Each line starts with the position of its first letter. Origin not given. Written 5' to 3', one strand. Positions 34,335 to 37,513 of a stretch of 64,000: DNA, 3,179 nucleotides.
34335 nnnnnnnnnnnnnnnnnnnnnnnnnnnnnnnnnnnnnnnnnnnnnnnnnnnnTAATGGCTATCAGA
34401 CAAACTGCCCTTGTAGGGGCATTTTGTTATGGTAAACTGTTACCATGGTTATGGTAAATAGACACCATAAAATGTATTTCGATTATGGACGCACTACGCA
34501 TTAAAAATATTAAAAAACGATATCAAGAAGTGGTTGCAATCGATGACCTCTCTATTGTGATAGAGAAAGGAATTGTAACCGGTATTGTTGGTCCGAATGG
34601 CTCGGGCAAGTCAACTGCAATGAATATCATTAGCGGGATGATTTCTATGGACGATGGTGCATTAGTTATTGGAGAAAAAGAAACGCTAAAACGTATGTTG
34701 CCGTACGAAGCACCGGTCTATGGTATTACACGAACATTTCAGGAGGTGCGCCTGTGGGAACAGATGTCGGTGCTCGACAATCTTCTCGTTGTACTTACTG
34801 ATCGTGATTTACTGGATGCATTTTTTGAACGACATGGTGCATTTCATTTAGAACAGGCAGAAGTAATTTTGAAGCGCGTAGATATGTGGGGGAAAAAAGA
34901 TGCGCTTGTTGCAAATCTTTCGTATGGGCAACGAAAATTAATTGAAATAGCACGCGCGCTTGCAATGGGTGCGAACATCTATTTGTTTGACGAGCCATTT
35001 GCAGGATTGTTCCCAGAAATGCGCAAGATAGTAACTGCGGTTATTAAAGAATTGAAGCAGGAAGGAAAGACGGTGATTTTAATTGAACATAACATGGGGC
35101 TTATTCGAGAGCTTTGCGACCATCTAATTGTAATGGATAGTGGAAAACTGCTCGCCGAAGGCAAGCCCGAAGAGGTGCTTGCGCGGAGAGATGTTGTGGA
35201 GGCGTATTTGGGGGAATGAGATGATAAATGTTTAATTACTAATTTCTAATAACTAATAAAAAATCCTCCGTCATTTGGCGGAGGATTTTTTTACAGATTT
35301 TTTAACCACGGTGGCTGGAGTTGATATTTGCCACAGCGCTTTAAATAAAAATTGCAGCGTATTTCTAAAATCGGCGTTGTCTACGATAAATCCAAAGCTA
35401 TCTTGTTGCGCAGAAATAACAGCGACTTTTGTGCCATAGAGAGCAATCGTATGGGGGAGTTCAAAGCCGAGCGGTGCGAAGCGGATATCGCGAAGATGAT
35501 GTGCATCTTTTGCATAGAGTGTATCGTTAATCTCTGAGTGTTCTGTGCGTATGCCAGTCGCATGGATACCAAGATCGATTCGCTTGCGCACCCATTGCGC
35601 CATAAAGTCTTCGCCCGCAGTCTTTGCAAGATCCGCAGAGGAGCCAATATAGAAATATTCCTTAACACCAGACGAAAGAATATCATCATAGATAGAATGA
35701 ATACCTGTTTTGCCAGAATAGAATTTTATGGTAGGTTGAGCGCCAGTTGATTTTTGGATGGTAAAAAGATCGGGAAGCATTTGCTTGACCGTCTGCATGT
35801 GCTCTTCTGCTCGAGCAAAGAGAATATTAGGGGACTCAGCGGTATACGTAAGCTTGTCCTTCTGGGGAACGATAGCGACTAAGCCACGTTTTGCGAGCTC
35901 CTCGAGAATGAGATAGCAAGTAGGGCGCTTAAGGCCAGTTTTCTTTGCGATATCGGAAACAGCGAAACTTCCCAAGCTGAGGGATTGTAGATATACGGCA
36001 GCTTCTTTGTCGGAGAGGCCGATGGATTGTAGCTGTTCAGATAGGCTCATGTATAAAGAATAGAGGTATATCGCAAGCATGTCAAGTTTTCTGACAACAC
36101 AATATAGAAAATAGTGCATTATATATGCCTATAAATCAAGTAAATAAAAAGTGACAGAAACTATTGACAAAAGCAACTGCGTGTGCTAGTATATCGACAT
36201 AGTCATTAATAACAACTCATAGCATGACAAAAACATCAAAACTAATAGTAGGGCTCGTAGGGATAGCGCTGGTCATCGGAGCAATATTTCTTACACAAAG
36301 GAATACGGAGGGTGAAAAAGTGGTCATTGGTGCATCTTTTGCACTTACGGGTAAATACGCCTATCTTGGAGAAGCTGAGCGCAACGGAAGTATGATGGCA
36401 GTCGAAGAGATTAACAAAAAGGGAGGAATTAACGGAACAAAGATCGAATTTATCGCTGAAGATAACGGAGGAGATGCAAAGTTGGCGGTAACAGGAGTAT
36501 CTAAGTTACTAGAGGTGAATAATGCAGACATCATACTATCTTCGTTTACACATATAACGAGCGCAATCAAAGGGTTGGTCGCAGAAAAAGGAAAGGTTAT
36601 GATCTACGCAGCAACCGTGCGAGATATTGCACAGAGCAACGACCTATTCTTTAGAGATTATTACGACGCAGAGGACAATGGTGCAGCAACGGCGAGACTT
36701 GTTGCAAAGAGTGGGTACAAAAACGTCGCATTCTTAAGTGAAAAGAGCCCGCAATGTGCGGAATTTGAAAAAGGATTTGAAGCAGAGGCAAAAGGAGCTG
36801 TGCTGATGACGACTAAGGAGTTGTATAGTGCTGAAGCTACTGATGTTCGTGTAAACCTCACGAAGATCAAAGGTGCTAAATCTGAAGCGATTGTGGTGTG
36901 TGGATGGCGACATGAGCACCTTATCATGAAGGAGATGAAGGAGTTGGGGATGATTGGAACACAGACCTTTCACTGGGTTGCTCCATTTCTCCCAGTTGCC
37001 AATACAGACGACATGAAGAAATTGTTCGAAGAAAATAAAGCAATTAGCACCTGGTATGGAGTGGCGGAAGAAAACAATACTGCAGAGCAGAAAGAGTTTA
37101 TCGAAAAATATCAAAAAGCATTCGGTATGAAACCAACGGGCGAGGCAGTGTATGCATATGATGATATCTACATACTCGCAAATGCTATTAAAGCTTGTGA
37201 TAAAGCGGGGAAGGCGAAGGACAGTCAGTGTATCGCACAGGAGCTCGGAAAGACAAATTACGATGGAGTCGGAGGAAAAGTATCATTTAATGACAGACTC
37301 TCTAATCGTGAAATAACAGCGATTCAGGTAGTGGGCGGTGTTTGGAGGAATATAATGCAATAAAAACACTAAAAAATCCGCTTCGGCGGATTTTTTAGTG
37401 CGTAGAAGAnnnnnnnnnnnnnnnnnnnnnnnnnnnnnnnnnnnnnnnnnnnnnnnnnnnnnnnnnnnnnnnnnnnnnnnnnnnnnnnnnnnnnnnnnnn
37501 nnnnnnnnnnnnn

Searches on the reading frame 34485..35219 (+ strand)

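Call 56: search_protein_families(library=pfam, proteins=[window:34485-35219:+], max_evalue=0.00001)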
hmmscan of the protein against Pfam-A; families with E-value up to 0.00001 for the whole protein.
window:34485-35219:+ (244 aa): 5 families
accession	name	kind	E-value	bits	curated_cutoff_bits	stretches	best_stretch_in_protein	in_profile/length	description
PF00005.33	ABC_tran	-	3.1e-26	93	25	1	20-173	2-137/137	ABC transporter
PF13304.12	AAA_21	-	2.1e-10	41.6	27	0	31-58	1-26/304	AAA domain, putative AbiEii toxin, Type IV TA system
PF13175.12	AAA_15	-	1.4e-08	35.3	32.1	0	4-54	6-48/374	AAA ATPase domain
PF12399.14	BCA_ABC_TP_C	-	8.3e-08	32.1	25.5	1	221-244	1-24/27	Branched-chain amino acid ATP-binding cassette transporter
PF02463.25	SMC_N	-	1.4e-07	31.6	40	0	31-210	26-205/220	RecF/RecN/SMC N terminal domain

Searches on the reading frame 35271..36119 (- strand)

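Call 56: search_protein_families(library=pfam, proteins=[window:35271-36119:-], max_evalue=0.00001)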
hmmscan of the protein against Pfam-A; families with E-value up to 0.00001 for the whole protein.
window:35271-36119:- (282 aa): 1 family
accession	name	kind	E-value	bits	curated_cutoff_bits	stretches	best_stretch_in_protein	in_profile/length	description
PF01978.25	TrmB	-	1.1e-13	51.2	25.6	1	30-97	1-67/68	Sugar-specific transcriptional regulator TrmB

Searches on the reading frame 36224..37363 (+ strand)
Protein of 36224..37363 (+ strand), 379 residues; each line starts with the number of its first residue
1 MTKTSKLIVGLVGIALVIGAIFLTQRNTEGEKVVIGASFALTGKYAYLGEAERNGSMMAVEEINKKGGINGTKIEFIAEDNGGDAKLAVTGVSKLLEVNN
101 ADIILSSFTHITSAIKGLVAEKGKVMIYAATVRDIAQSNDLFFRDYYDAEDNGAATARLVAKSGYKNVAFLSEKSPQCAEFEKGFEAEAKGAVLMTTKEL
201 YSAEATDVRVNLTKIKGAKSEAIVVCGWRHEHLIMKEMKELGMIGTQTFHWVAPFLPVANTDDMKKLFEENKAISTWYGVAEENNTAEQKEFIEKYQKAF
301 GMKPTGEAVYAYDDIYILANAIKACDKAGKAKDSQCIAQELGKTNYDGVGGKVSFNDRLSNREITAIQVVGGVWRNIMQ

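Call 56: search_protein_families(library=pfam, proteins=[window:36224-37363:+], max_evalue=0.00001)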
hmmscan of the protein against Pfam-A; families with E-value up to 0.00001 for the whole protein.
window:36224-37363:+ (379 aa): 3 families
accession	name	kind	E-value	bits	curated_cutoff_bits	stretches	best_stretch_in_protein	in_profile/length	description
PF13458.12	Peripla_BP_6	-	7.6e-46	157.8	31.7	1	33-358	2-327/343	Periplasmic binding protein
PF01094.35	ANF_receptor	-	1.1e-25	90.9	25.4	1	58-360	8-339/353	Receptor family ligand binding region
PF13433.12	Peripla_BP_5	-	1.8e-16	60.7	27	1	35-357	3-322/363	Periplasmic binding protein domain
